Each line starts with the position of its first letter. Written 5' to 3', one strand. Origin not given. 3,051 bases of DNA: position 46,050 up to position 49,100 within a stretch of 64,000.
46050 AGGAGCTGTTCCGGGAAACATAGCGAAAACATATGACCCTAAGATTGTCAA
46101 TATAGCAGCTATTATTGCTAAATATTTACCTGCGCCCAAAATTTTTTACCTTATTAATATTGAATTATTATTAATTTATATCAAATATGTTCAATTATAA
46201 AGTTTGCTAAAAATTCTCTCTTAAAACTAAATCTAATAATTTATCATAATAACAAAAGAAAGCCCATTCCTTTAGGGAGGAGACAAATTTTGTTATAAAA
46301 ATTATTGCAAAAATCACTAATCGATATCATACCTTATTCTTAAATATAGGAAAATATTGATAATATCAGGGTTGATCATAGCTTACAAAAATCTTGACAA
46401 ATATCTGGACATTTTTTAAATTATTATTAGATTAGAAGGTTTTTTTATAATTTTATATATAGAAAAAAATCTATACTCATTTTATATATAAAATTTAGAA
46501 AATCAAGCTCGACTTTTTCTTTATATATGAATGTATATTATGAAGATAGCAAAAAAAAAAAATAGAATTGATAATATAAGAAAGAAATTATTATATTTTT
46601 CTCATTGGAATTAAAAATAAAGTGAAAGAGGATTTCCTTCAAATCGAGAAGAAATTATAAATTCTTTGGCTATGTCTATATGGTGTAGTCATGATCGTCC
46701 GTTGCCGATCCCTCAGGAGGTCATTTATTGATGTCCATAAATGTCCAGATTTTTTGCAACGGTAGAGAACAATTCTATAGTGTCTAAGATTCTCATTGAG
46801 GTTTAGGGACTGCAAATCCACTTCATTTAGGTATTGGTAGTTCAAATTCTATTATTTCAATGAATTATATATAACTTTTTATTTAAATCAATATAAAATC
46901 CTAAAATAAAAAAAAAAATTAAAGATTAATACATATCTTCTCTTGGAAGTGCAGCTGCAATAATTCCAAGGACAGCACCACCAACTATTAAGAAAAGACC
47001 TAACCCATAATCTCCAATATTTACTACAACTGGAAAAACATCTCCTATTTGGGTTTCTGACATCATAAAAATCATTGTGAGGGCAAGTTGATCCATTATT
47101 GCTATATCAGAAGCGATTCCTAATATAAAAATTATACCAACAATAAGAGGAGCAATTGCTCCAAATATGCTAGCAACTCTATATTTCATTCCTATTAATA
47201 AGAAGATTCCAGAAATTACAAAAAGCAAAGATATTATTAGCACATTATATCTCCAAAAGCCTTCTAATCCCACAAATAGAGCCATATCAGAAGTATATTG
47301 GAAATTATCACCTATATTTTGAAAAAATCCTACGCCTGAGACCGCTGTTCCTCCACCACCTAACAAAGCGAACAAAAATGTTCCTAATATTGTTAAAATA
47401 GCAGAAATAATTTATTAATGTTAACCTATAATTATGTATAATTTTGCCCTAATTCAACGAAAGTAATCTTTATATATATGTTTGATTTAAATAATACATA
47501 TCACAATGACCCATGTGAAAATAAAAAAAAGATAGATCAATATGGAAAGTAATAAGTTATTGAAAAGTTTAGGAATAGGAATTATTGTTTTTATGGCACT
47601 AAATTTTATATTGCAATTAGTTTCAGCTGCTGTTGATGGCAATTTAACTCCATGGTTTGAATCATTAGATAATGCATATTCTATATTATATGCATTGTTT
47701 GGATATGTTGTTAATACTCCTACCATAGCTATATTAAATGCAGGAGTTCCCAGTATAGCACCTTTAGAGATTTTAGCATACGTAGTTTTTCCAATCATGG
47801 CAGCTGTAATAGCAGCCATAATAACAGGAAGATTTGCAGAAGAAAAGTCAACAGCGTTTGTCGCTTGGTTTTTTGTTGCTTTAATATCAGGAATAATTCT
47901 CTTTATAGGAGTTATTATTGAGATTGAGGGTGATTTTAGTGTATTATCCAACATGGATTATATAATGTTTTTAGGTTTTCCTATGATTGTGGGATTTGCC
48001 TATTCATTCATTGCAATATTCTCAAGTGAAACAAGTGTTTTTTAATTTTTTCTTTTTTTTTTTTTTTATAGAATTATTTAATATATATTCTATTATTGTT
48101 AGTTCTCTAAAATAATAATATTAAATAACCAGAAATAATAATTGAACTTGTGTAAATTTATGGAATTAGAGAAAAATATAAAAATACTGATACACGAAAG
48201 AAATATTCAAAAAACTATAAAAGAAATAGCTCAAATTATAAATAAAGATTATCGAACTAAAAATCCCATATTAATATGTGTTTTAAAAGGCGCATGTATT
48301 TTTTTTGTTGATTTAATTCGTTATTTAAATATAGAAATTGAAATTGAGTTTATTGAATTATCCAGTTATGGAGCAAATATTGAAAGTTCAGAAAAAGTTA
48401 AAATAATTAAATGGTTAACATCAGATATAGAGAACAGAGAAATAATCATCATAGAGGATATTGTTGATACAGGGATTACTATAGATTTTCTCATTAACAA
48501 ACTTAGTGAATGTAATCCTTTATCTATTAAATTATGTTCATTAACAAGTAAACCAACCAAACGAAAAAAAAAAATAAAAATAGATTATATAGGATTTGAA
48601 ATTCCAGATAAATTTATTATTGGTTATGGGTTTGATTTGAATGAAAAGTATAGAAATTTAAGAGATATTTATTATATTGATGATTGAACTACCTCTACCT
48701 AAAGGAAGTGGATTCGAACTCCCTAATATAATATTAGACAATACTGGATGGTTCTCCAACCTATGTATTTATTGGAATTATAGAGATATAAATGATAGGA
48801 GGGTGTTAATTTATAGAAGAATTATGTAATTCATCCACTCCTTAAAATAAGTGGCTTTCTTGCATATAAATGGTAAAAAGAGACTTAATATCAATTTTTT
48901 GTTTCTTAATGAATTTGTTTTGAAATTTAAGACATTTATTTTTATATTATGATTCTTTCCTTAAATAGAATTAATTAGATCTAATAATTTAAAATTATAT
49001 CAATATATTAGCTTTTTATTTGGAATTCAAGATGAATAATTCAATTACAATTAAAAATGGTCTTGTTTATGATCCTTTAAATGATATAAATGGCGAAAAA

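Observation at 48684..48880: Family B: hairpin-ended, size-variable repeat starting with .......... (six copies in this window), resembling IS200/IS605-type palindrome-associated elements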

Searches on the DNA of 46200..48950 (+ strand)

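Call 32: search_rna_families(source=window, threshold=evalue, max_evalue=1, start=46200, end=48950)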
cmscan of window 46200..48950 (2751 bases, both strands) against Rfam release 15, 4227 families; matches with E-value up to 1: 0.
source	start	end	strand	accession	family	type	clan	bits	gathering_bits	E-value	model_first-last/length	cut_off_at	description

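Call 58: search_with_rna_model(model_id=R1, sources=[L099, L100, L104, L105, L106, L107], filters=off, max_evalue=1)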
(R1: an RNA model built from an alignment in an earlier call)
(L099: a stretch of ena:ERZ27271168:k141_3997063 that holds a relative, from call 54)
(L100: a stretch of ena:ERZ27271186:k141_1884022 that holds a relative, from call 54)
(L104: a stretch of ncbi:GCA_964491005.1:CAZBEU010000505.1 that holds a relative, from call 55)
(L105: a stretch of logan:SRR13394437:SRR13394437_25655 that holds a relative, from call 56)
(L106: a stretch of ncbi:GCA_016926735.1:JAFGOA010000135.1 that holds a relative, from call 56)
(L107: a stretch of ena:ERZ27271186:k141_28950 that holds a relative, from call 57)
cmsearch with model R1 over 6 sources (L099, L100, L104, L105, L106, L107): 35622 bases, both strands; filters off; matches with E-value up to 1: 4.
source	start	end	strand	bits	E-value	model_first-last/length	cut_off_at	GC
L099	3525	3564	-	43.7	1.9e-06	1-40/40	no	0.45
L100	2074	2113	-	43.7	1.9e-06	1-40/40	no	0.45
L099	1646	1685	+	26.8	0.0025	1-40/40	no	0.4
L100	195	234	+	26.8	0.0025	1-40/40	no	0.4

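Call 59: search_with_rna_model(model_id=R2, sources=[L099, L100, L104, L105, L106, L107], filters=off, max_evalue=1)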
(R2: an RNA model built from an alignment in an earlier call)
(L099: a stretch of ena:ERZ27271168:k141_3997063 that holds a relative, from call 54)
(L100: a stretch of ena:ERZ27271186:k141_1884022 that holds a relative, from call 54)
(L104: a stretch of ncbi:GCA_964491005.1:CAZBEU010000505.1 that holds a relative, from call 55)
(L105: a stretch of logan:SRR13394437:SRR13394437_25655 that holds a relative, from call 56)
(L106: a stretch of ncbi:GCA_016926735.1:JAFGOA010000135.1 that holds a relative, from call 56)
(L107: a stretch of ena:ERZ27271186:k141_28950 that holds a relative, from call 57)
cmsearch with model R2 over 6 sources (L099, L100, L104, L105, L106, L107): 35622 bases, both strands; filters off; matches with E-value up to 1: 3.
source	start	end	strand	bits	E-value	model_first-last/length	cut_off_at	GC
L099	3663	3720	-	63.9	3e-11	1-58/58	no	0.28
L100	2212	2269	-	63.9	3e-11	1-58/58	no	0.28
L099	1078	1135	+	63.2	4.2e-11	1-58/58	no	0.29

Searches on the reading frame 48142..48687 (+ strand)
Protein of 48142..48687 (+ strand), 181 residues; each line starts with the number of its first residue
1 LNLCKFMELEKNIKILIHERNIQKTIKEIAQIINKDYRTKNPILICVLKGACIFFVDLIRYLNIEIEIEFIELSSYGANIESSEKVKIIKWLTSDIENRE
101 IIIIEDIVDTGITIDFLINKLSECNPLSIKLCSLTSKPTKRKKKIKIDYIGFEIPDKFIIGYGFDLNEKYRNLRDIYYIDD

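Call 13: search_protein_families(library=pfam, proteins=[window:48142-48687:+])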
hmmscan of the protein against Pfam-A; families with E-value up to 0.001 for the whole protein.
window:48142-48687:+ (181 aa): 1 family
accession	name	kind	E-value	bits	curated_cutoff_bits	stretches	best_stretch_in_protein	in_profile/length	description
PF00156.33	Pribosyltran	-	9.6e-27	93.7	26.3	1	20-165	9-156/158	Phosphoribosyl transferase domain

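Call 15: find_encoding_contigs(protein=window:48142-48687:+, flank=10000, max_places=10)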
Protein window:48142-48687:+ (181 aa): no gene with exactly this product is on record in the collection.

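Call 52: find_homologous_proteins(query=window:48160-48684:+, max_evalue=1e-20)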
Query seq(175 aa) (175 aa): 5186 proteins with E <= 1e-20 among 5347 candidates; the best 120 are listed.
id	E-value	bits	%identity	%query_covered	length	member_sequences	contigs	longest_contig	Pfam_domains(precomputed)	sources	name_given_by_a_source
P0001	1.7e-105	368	100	100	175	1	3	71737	PF00156.34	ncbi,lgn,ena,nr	ncbi:MAG: hypoxanthine phosphoribosyltransferase [Candidatus Lokiarchaeota archaeon]|nr:hypoxanthine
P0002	1.0e-66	242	66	100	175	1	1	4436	PF00156.34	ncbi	-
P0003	4.3e-66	240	62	99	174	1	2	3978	PF00156.34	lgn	-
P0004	2.9e-65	237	62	99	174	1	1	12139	PF00156.34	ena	-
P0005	3.4e-65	237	61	99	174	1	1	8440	PF00156.34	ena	-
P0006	2.1e-64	234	61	99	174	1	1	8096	PF00156.34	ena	-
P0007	4.6e-64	233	63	100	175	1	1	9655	PF00156.34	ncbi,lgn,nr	ncbi:MAG: hypoxanthine phosphoribosyltransferase [Candidatus Lokiarchaeota archaeon]|nr:hypoxanthine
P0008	4.9e-60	220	59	99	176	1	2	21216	PF00156.34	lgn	-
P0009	1.0e-59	219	57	100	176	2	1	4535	PF00156.34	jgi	-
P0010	3.3e-59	218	58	99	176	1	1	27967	PF00156.34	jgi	-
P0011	3.7e-59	217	57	99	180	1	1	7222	PF00156.34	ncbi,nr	ncbi:MAG: hypoxanthine phosphoribosyltransferase [Candidatus Lokiarchaeota archaeon]|nr:hypoxanthine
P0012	1.9e-58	215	56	100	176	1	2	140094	PF00156.34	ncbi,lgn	ncbi:MAG: hypoxanthine phosphoribosyltransferase [Promethearchaeati archaeon]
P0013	2.1e-58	215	56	100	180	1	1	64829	PF00156.34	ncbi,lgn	-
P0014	8.5e-58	213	55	100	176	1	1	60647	PF00156.34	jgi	-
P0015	8.9e-58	213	55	100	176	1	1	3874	PF00156.34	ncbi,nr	ncbi:MAG: hypoxanthine phosphoribosyltransferase [Promethearchaeota archaeon]|nr:MAG: hypoxanthine p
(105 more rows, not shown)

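Call 54: find_encoding_contigs(protein=P0001, flank=3000, max_places=6)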
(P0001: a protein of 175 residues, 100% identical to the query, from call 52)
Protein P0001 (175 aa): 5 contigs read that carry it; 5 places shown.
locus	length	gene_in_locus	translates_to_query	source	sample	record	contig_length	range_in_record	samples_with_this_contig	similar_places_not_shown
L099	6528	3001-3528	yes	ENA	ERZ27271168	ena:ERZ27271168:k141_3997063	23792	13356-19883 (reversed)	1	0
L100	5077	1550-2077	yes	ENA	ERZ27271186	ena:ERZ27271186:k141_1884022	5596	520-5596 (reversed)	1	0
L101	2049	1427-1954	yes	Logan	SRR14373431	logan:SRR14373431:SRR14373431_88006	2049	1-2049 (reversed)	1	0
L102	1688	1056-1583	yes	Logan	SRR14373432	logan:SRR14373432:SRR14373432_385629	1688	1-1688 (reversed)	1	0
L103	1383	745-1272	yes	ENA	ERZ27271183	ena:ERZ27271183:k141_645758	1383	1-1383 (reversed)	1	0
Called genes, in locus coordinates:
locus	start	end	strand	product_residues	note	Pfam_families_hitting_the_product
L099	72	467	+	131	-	PF12804:NTP_transf_3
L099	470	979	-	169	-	-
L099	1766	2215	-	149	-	-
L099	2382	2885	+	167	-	-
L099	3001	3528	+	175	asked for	PF00156:Pribosyltran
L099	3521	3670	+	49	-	-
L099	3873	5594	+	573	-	PF07969:Amidohydro_3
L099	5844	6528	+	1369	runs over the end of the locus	PF13426:PAS_9 (weak), PF08448:PAS_4 (weak), PF00989:PAS, PF13426:PAS_9, PF08447:PAS_3, PF13185:GAF_2, PF00512:HisKA, PF02518:HATPase_c, +6 more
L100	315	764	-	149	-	-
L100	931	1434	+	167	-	-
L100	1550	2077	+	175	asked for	PF00156:Pribosyltran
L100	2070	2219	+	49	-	-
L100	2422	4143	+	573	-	PF07969:Amidohydro_3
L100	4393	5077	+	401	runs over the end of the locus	?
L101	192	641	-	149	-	-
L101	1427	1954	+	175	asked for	PF00156:Pribosyltran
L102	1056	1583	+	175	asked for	PF00156:Pribosyltran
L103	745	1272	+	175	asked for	PF00156:Pribosyltran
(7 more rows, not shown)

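Call 55: find_encoding_contigs(protein=P0002, flank=3000, max_places=2)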
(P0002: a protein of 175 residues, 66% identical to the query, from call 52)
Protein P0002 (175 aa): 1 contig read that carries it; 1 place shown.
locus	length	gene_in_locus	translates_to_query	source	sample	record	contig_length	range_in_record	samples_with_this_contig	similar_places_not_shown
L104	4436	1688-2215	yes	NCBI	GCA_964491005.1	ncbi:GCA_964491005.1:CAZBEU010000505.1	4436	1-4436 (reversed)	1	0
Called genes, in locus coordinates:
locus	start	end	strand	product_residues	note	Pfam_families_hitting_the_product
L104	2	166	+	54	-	?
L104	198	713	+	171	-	-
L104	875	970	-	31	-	-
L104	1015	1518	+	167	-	-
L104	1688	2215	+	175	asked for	PF00156:Pribosyltran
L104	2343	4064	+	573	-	PF07969:Amidohydro_3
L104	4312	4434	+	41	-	?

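Call 56: find_encoding_contigs(protein=P0007, flank=3000, max_places=2)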
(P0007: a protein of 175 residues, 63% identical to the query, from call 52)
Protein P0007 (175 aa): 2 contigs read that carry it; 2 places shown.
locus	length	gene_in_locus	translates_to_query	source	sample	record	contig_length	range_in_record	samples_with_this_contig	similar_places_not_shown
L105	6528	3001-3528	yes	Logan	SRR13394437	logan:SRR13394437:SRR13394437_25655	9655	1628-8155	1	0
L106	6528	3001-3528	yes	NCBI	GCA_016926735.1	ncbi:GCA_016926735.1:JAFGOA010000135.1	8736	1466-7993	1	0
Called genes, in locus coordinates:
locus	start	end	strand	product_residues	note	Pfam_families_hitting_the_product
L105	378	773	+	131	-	PF12804:NTP_transf_3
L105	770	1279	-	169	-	-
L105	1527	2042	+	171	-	-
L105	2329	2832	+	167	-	-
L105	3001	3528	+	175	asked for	PF00156:Pribosyltran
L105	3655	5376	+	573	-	PF07969:Amidohydro_3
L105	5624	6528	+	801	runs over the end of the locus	?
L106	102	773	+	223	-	PF12804:NTP_transf_3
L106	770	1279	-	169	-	-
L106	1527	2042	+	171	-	-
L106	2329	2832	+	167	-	-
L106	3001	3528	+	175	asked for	PF00156:Pribosyltran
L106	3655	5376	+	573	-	PF07969:Amidohydro_3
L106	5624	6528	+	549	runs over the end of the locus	PF12860:PAS_7 (faint), PF13426:PAS_9 (weak), PF13596:PAS_10 (faint), PF08448:PAS_4 (weak), PF00989:PAS, PF13188:PAS_8 (weak), PF13426:PAS_9, PF08447:PAS_3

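Call 57: find_encoding_contigs(protein=P0004, flank=3000, max_places=2)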
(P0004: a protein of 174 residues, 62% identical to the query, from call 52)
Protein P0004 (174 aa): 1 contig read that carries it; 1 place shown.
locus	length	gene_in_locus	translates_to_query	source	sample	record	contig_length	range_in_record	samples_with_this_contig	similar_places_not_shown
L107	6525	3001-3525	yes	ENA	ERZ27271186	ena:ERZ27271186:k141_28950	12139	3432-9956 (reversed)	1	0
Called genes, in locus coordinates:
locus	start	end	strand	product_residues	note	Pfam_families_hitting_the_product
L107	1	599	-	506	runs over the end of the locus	PF13522:GATase_6, PF13537:GATase_7, PF00156:Pribosyltran (weak)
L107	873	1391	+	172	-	PF12804:NTP_transf_3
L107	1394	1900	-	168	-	-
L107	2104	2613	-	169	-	-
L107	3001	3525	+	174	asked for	PF00156:Pribosyltran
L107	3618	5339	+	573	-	PF07969:Amidohydro_3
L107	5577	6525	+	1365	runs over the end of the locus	PF00989:PAS, PF13426:PAS_9, PF08447:PAS_3, PF13188:PAS_8 (weak), PF13426:PAS_9 (weak), PF13426:PAS_9, PF00512:HisKA, PF02518:HATPase_c, +6 more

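Call 63: list_cluster_members(proteins=[P0001])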
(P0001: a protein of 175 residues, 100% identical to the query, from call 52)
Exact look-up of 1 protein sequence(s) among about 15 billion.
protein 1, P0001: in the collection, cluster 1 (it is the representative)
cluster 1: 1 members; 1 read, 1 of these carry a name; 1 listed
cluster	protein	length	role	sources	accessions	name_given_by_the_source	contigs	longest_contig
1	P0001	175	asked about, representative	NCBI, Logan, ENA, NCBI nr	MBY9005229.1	MAG: hypoxanthine phosphoribosyltransferase [Candidatus Lokiarchaeota archaeon] | hypoxanthine phosphoribosyltransferase [Candidatus Lokiarchaeota archaeon]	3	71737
